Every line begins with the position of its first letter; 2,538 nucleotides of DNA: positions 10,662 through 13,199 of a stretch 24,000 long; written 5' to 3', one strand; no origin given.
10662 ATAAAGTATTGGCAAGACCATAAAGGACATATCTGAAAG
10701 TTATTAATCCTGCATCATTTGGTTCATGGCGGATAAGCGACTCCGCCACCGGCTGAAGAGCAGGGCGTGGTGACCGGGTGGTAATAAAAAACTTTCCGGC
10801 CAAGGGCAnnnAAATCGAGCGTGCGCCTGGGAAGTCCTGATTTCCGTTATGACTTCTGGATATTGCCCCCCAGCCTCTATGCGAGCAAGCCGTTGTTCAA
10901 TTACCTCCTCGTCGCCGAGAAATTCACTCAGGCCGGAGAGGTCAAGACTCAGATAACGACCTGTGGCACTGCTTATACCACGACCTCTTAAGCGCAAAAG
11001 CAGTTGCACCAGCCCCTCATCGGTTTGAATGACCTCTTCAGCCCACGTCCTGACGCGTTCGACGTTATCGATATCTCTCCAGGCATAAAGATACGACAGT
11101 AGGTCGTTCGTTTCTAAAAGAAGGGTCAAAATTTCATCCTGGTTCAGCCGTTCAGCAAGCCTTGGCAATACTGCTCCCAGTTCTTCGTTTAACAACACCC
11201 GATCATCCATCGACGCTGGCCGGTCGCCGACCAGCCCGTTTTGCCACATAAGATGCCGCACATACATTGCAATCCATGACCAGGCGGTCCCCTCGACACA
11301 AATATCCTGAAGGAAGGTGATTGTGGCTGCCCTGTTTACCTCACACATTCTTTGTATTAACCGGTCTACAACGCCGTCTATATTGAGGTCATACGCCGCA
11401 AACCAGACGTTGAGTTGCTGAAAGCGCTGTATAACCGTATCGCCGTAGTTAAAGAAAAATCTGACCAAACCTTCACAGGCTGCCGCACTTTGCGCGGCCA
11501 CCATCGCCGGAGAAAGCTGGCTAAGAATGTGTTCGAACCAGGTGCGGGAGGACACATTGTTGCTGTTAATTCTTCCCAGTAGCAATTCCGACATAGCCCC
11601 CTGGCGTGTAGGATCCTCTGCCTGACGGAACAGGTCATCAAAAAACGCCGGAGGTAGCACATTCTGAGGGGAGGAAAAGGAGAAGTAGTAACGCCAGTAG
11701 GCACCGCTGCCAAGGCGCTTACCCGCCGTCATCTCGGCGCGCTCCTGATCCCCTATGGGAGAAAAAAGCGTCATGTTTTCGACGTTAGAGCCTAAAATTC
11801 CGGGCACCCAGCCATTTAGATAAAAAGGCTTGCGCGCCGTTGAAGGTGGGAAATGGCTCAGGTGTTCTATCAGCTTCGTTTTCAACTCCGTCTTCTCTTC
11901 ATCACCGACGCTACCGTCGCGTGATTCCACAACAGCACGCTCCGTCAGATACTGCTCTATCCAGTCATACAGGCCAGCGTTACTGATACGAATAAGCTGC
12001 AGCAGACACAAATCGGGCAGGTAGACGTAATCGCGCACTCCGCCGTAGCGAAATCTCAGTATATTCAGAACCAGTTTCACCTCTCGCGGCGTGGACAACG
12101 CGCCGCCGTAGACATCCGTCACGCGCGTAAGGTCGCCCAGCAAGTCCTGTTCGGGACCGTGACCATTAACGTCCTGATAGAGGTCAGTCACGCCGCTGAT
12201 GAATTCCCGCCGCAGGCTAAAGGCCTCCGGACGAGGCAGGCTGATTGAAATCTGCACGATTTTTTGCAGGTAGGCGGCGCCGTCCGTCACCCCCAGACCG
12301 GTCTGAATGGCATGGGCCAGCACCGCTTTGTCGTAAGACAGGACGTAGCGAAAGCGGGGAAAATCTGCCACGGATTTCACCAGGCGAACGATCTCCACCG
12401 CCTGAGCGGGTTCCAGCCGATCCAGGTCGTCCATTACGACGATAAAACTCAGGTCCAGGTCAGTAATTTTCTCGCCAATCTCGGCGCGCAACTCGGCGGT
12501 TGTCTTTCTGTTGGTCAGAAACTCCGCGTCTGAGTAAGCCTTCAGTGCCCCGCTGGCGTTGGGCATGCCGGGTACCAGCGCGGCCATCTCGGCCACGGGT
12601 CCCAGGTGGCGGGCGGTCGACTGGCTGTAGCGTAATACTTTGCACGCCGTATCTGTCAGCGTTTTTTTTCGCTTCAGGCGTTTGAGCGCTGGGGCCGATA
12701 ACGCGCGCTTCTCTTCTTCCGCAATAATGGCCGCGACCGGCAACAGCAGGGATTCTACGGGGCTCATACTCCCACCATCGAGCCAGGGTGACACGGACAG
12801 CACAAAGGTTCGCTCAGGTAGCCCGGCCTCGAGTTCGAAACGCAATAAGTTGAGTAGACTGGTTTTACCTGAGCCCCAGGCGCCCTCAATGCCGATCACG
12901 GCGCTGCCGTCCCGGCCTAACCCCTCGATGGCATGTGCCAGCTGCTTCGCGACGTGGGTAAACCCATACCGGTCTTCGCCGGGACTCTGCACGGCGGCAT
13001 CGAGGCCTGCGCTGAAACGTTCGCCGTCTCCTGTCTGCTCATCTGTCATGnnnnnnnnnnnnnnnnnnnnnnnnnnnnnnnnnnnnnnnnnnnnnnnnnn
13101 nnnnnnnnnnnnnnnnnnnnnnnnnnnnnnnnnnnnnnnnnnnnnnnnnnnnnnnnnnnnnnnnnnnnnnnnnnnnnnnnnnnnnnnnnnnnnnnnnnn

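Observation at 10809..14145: Tightly coupled RHH-domain protein and soluble KAP-family NTPase: candidate uncharacterised defence/abortive-infection module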

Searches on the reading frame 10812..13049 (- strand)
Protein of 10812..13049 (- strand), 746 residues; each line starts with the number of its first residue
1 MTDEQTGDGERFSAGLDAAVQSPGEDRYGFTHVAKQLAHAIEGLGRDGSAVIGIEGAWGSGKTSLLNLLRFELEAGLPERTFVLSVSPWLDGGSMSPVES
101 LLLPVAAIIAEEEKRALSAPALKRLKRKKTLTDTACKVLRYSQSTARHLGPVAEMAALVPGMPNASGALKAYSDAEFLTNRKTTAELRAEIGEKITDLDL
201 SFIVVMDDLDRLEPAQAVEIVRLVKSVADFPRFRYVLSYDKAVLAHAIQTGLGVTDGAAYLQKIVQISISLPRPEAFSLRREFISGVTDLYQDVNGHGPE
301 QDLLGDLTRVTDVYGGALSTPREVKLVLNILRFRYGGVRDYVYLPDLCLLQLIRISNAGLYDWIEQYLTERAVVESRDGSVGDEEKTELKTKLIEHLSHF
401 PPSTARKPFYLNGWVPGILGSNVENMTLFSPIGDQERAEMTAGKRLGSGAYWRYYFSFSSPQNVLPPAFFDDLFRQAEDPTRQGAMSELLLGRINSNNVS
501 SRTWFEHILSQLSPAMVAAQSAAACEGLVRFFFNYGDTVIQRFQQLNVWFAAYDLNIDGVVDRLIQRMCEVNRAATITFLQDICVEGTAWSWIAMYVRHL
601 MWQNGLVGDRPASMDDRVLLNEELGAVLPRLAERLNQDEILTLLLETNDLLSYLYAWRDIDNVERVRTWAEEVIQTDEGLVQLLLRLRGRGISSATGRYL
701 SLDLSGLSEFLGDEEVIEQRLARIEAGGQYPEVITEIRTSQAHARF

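Call 3: search_protein_families(library=pfam, proteins=[window:10812-13049:-], max_evalue=1)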
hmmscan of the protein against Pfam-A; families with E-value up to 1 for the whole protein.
window:10812-13049:- (746 aa): 4 families
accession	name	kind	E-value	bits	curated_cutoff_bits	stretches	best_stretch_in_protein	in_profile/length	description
PF07693.20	KAP_NTPase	-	4.8e-39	134.8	20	1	31-335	2-290/293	KAP family P-loop domain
PF13191.12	AAA_16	-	0.0017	19.3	32.6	1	35-224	10-156/167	AAA ATPase domain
PF13401.12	AAA_22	-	0.029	15.1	27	1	51-225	7-109/130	AAA domain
PF10923.14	BrxC_BrxD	-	0.14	11.5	22.2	1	29-70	29-70/414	BREX system ATP-binding protein BrxC/D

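Call 4: search_protein_families(library=padloc, proteins=[window:10812-13049:-], max_evalue=1)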
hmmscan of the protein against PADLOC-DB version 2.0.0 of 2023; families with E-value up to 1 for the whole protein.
window:10812-13049:- (746 aa): 7 families
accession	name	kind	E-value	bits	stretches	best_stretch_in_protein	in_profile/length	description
PDLC02361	PifA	-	1.9e-286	950.4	1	13-743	4-717/720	PifA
PDLC04959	PDC-S20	-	1.4e-17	62.4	1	36-364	29-356/464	-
PDLC02210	QatA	-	2e-14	51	2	182-276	185-282/593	-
PDLC04956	PDC-S20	-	7e-08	30.3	1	201-273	181-254/450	-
PDLC04958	PDC-S20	-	8.7e-08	29.9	1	52-274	31-257/458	-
PDLC04957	PDC-S20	-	9e-07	26.7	2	181-271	165-255/446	-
PDLC02209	QatA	-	1.7e-06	25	2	179-272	180-282/646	-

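Call 5: search_protein_families(library=ncbifam, proteins=[window:10812-13049:-], max_evalue=1)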
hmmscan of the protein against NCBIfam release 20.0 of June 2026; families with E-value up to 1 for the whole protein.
window:10812-13049:- (746 aa): 2 families
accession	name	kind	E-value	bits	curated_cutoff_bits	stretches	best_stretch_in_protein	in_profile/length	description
NF041923.1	QatA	equivalog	1.6e-07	30.4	600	2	47-89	31-71/628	Qat anti-phage system ATPase QatA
TIGR00955.1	3a01204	subfamily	0.14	10.7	736.35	1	34-78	37-80/617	pigment precursor permease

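Call 8: search_protein_families(library=phrogs, proteins=[window:10812-13049:-], max_evalue=0.1)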
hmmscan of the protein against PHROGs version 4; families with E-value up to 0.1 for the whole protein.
window:10812-13049:- (746 aa): 1 family
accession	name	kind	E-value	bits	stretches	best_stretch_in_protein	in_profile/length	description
phrog_8614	-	unknown function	4.7e-56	191.8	1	20-497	14-482/489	-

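Call 9: search_dna_similar(query=window:10812-13049:-, collection=plasmids, mode=protein, max_rows=40, rows=spread)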
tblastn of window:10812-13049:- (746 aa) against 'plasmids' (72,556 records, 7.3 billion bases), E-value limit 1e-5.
Records with a match: 1110; places in all: 1132; records where one place covers at least 80% of the query: 977.
Best place of each record, by identity: 80-90% 1; 60-80% 1; <60% 1108.
By first word of the organism name: Klebsiella 632; Escherichia 285; Salmonella 34; Bacillus 26; Enterobacter 25; Serratia 11; Pantoea 11; Streptomyces 9; Citrobacter 7; Rhodococcus 7; and 35 more.
By predicted mobility (MOB-suite, as given by PLSDB): non-mobilizable 553; conjugative 481; mobilizable 76.
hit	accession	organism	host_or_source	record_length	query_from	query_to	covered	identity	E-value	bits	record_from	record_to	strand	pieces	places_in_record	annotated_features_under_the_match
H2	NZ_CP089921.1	Rahnella victoriana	single cell,soil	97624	1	746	100%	81.3%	0e+0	1074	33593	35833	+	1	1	P-loop NTPase fold protein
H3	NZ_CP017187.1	Enterobacter hormaechei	Homo sapiens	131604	17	712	93%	53.2%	0e+0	672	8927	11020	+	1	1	P-loop NTPase fold protein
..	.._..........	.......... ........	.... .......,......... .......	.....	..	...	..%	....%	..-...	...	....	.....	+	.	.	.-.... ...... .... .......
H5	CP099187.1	Escherichia coli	culture,Pooled sediment sample ...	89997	15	729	96%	45.8%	3e-178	573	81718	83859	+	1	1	KAP family NTPase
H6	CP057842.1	Escherichia coli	culture,Pooled pig faecal samples ...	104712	15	729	96%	45.8%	3e-178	573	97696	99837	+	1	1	phage T7 exclusion protein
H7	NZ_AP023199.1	Escherichia coli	Homo sapiens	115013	15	729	96%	45.8%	3e-178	573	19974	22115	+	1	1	P-loop NTPase fold protein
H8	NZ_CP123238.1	Escherichia coli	Homo sapiens,blood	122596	15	729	96%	45.8%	3e-178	573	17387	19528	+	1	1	P-loop NTPase fold protein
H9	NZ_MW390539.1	Escherichia coli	-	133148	15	729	96%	45.8%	3e-178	573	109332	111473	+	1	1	P-loop NTPase fold protein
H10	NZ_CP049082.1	Escherichia coli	Homo sapiens,blood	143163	15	729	96%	45.8%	3e-178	573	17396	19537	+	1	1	P-loop NTPase fold protein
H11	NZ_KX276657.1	Escherichia coli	Homo sapiens,USA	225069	15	729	96%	45.8%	3e-178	573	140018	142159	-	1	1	P-loop NTPase fold protein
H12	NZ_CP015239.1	Escherichia coli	Homo sapiens,stool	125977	15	729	96%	45.8%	7e-178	572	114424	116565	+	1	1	P-loop NTPase fold protein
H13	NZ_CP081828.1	Klebsiella quasipneumoniae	Homo sapiens,metagenomic assembly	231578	20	729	95%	45.4%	5e-176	566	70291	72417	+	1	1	P-loop NTPase fold protein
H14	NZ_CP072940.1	Klebsiella pneumoniae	Homo sapiens,mixed culture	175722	15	740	97%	44.0%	4e-177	570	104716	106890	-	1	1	P-loop NTPase fold protein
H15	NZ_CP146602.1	Klebsiella pneumoniae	Homo sapiens,metagenomic assembly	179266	15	740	97%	44.0%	4e-177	570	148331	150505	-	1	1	P-loop NTPase fold protein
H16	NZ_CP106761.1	Klebsiella pneumoniae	Homo sapiens,sputum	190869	15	740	97%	44.0%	4e-177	570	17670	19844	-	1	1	P-loop NTPase fold protein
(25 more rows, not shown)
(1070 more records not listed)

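Call 11: get_annotated_region(hit=H6, flank=5000)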
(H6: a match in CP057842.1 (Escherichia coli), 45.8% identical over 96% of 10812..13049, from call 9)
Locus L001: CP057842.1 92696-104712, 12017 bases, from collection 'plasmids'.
description: Escherichia coli strain RHB13-C06 plasmid pRHB13-C06_2, complete sequence
organism: Escherichia coli (NCBI taxid 562)
taxonomy: Bacteria; Pseudomonadota; Gammaproteobacteria; Enterobacterales; Enterobacteriaceae; Escherichia; Escherichia coli
host: -; source: culture,Pooled pig faecal samples collected from floor of farm; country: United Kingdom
typing (MOB-suite, as given by PLSDB): non-mobilizable; replicon IncFIB,IncFIC,IncQ1,rep_cluster_2244
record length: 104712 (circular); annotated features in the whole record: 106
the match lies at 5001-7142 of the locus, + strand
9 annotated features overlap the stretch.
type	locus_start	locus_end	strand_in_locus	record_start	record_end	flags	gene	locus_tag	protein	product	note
CDS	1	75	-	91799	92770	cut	-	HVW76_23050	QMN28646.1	ParB/RepB/Spo0J family plasmid partition protein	-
CDS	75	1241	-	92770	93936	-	sopA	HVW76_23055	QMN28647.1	plasmid-partitioning protein SopA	-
CDS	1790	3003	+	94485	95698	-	-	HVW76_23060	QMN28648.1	IS3 family transposase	-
CDS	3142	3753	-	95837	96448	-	repE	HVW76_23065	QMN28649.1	replication initiation protein RepE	-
CDS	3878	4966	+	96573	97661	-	pifC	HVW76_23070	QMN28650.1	transcriptional repressor PifC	-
CDS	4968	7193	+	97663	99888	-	-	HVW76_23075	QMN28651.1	phage T7 exclusion protein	-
CDS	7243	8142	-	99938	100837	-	-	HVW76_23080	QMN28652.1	nucleotide-binding protein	-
CDS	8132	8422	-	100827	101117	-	-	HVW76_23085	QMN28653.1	hypothetical protein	-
CDS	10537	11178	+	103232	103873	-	-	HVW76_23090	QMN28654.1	hypothetical protein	-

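Call 17: search_solved_structures(query=window:10812-13049:-, max_evalue=1)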
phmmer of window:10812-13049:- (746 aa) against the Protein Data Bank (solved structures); distinct sequences matched with E-value up to 1: 0.
